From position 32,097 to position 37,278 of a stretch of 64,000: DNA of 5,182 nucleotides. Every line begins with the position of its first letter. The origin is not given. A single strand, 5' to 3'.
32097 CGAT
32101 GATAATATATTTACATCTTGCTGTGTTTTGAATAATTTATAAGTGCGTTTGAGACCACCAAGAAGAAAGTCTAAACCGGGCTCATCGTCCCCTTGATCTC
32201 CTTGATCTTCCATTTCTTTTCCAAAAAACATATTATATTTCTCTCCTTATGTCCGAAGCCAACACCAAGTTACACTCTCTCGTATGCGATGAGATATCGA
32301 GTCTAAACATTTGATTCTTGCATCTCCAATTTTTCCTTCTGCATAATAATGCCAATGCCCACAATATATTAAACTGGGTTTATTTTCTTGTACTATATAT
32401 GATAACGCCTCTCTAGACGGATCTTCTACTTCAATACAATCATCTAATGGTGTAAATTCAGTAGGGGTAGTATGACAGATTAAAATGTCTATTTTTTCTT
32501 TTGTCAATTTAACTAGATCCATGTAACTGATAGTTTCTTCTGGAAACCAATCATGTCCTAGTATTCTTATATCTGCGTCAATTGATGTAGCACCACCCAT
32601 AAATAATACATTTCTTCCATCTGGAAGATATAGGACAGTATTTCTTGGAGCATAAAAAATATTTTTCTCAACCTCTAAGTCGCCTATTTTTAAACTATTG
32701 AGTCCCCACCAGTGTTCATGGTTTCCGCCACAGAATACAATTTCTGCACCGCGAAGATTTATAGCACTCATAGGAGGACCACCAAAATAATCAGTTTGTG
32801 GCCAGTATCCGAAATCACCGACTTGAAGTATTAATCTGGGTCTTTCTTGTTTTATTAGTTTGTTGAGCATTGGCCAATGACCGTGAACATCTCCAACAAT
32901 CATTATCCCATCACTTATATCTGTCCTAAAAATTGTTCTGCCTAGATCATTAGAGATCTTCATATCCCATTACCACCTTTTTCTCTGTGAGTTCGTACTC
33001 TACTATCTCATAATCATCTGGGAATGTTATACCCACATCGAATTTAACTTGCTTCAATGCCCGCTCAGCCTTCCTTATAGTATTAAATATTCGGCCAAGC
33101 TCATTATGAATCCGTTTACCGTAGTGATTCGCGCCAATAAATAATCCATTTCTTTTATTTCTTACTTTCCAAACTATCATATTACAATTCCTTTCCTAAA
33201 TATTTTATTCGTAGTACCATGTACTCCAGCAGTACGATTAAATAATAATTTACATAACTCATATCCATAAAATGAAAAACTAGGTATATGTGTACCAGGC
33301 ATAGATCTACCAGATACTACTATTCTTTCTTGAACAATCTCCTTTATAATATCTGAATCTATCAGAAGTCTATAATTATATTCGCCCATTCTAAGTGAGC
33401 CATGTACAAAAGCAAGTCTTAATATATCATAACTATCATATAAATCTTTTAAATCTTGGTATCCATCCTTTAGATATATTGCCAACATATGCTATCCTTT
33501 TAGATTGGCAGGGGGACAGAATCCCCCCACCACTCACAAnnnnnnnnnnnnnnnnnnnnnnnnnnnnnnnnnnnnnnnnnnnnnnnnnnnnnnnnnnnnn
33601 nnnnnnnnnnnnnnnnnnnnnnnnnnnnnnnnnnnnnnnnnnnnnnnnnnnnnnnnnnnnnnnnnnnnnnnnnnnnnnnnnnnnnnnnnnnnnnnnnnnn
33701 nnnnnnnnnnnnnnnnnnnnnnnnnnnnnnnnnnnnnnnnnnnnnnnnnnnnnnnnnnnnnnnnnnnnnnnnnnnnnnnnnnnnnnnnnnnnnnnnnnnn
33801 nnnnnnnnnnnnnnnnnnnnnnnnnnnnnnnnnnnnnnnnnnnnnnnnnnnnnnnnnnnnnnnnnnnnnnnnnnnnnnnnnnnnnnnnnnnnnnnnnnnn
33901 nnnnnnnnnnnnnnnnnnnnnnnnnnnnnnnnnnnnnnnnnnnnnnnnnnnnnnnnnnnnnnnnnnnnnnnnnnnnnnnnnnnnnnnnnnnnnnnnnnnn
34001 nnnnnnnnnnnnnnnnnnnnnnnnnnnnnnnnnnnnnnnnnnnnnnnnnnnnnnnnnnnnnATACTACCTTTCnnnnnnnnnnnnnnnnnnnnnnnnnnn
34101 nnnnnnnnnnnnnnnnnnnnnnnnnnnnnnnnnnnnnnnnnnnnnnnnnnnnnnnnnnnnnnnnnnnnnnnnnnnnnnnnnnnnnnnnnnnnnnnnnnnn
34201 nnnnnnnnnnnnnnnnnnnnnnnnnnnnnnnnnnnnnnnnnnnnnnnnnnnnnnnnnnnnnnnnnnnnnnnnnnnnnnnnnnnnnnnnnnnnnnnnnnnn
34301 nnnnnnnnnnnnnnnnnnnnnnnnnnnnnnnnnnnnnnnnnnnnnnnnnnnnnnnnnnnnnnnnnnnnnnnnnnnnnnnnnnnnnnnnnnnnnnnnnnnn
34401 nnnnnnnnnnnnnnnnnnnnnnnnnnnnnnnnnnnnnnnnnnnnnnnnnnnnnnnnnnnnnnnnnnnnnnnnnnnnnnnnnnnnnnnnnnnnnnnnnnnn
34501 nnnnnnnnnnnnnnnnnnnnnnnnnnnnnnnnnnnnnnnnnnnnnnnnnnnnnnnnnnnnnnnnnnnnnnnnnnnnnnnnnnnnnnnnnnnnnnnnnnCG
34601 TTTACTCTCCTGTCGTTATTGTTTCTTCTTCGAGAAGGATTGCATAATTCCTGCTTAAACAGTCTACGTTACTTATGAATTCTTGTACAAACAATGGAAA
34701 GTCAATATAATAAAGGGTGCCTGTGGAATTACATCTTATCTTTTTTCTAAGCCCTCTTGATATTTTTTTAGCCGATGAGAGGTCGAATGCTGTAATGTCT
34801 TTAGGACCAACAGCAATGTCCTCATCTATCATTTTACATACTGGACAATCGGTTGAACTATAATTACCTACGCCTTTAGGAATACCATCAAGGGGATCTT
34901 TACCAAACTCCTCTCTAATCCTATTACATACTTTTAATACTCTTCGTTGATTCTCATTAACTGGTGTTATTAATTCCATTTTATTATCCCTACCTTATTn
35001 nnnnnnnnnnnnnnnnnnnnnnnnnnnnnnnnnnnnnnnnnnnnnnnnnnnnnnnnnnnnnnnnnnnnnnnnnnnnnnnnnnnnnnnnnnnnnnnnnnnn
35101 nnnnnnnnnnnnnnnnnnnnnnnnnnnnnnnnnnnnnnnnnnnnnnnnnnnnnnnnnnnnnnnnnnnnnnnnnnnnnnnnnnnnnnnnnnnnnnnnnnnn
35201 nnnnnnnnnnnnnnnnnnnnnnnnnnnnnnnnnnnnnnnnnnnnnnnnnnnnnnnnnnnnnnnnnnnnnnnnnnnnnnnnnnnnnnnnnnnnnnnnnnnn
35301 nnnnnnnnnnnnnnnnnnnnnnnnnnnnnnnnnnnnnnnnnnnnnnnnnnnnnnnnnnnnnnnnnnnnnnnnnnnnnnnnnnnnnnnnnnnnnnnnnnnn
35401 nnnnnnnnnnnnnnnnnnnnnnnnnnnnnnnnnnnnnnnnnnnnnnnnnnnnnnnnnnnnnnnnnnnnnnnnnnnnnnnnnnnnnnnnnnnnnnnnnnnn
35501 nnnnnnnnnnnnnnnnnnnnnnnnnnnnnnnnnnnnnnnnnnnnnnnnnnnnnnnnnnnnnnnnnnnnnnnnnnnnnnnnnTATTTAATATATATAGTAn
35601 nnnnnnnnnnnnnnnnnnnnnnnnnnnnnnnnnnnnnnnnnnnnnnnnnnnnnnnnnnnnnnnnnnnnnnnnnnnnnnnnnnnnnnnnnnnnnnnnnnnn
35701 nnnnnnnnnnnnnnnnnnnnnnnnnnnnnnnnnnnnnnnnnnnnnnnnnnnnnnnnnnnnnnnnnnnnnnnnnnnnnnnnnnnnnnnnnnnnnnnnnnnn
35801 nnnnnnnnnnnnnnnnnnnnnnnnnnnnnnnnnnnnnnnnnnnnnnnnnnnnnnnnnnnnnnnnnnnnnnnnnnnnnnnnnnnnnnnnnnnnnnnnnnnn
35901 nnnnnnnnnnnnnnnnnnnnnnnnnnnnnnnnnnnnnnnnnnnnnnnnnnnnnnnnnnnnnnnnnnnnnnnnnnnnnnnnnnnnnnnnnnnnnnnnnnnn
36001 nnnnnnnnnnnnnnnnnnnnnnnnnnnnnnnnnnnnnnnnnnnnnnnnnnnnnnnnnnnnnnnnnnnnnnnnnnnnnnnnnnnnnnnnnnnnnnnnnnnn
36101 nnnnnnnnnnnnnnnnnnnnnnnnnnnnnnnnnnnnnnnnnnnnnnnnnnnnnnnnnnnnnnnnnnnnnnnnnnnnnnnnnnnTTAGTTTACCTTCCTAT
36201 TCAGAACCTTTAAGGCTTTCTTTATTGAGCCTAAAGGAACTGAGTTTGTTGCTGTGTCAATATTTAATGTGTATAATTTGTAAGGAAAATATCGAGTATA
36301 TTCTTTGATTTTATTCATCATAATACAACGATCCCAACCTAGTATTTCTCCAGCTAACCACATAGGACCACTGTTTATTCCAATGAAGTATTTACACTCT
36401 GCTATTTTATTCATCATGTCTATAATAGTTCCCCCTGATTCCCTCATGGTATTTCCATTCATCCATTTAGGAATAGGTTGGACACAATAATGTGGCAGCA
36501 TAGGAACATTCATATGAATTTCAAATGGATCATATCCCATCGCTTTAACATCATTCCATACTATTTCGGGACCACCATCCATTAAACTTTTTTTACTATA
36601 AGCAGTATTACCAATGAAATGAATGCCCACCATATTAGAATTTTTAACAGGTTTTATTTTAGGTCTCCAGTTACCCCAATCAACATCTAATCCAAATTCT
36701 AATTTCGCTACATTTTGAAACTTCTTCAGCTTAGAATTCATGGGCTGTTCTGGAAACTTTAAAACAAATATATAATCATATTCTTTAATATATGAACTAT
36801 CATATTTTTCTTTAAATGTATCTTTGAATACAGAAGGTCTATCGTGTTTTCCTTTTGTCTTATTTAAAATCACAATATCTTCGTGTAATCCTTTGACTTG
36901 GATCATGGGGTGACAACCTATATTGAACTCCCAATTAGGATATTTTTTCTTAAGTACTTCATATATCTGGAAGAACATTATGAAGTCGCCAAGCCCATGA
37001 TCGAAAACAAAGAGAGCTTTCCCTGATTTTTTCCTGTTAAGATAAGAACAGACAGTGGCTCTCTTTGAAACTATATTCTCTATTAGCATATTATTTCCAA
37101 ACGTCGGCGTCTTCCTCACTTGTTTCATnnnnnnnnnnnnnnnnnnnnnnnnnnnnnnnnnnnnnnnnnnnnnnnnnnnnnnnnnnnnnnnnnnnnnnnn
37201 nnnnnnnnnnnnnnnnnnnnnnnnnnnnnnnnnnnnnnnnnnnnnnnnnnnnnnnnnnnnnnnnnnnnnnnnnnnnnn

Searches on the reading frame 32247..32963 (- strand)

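Call 47: search_protein_families(library=pfam, proteins=[window:32247-32963:-], max_evalue=0.01)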
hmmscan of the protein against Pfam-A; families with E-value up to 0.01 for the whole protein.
window:32247-32963:- (238 aa): 2 families
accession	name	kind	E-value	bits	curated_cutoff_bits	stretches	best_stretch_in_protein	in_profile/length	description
PF00149.33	Metallophos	-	6.9e-15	56.4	21.5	1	20-207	3-191/191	Calcineurin-like phosphoesterase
PF12850.12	Metallophos_2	-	0.00074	20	27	1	20-212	3-124/154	Calcineurin-like phosphoesterase superfamily domain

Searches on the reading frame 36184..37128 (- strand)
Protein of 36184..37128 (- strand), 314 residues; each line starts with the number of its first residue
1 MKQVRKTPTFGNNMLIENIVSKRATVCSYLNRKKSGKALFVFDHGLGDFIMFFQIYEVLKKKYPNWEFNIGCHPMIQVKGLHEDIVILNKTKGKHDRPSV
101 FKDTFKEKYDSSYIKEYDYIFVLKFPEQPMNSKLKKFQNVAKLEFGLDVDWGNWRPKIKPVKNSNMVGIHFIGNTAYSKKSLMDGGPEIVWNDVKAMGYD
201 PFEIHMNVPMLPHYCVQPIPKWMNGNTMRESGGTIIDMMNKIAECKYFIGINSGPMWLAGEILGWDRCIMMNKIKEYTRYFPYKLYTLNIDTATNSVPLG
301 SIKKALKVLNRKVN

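Call 38: search_protein_families(library=pfam, alignment_id=A5, max_evalue=0.0001)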
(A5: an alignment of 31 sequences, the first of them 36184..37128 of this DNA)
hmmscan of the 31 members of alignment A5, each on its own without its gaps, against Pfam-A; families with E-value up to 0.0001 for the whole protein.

A. member 1, window:36184-37128:- (314 aa): 0 families

B. families by the number of members that match (of 31 scanned): 33 families (the first 25 are shown)
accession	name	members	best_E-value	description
PF14528.11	LAGLIDADG_3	2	2.8e-09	LAGLIDADG-like domain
PF24308.1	DUF7487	1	1.2e-63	Family of unknown function (DUF7487)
PF25216.1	Volactin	1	1.3e-61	Volactin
PF00186.24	DHFR_1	1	6.8e-41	Dihydrofolate reductase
PF00535.33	Glycos_transf_2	1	4.1e-34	Glycosyl transferase family 2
PF17975.6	RNR_Alpha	1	1e-29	Ribonucleotide reductase alpha domain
PF00383.29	dCMP_cyt_deam_1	1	2.5e-21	Cytidine and deoxycytidylate deaminase zinc-binding region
PF15632.11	ATPgrasp_Ter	1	3.2e-21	ATP-grasp in the biosynthetic pathway with Ter operon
PF11316.14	Rhamno_transf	1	1.3e-18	Putative rhamnosyl transferase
PF03009.23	GDPD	1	3.3e-18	Glycerophosphoryl diester phosphodiesterase family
PF13489.12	Methyltransf_23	1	2.6e-16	Methyltransferase domain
PF14279.12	HNH_5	1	5.4e-16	HNH endonuclease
PF24608.2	PDDEXK_15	1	3.2e-15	Phage putative PDDEXK endonuclease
PF10111.15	Glyco_tranf_2_2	1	5.2e-15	Glycosyltransferase like family 2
PF13298.12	LigD_N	1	6e-15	DNA Ligase D 3'-phosphoesterase domain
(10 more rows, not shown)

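Call 70: search_protein_families(library=pfam, proteins=[window:36184-37128:-], max_evalue=0.0001)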
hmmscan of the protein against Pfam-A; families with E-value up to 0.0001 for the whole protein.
window:36184-37128:- (314 aa): 0 families
